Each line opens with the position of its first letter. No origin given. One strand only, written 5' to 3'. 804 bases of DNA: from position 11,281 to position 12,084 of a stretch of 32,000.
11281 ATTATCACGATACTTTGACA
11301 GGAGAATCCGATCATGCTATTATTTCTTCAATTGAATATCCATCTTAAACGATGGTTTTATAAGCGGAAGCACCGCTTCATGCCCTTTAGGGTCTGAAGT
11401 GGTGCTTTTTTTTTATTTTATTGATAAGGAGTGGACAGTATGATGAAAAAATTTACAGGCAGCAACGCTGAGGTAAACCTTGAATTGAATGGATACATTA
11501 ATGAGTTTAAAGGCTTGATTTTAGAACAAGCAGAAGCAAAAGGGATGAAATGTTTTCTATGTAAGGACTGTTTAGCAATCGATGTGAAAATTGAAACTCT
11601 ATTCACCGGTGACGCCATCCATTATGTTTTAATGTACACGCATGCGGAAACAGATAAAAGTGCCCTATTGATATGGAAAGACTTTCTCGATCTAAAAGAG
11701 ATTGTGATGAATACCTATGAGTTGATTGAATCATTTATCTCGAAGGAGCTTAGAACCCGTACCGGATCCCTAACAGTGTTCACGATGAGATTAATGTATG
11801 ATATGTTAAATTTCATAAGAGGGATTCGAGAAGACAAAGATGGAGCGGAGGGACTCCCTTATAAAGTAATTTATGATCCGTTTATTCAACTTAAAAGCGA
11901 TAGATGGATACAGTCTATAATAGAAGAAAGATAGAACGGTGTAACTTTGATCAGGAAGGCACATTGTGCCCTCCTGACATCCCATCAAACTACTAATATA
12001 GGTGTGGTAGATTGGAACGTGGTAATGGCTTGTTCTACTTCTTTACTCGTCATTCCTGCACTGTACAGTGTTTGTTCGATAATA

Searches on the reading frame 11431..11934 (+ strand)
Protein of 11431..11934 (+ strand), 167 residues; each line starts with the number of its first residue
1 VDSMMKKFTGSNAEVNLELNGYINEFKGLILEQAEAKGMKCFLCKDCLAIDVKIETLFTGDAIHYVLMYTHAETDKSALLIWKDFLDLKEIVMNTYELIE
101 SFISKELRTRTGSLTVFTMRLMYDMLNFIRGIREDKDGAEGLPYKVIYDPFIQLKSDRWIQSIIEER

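Call 4: search_protein_families(library=pfam, proteins=[window:11431-11934:+], max_evalue=1)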
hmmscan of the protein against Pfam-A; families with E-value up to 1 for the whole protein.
window:11431-11934:+ (167 aa): 1 family
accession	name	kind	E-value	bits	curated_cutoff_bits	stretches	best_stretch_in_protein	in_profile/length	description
PF04423.19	Rad50_zn_hook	-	0.15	12.3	24.3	1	19-45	1-26/52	Rad50 zinc hook motif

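Call 42: search_protein_families(library=ncbifam, proteins=[window:11431-11934:+], max_evalue=0.1)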
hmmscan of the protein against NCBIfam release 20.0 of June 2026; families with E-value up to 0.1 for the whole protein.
window:11431-11934:+ (167 aa): 0 families

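Call 76: search_protein_families(library=phrogs, proteins=[window:11431-11934:+], max_evalue=0.01)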
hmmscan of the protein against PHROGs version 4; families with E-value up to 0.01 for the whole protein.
window:11431-11934:+ (167 aa): 0 families
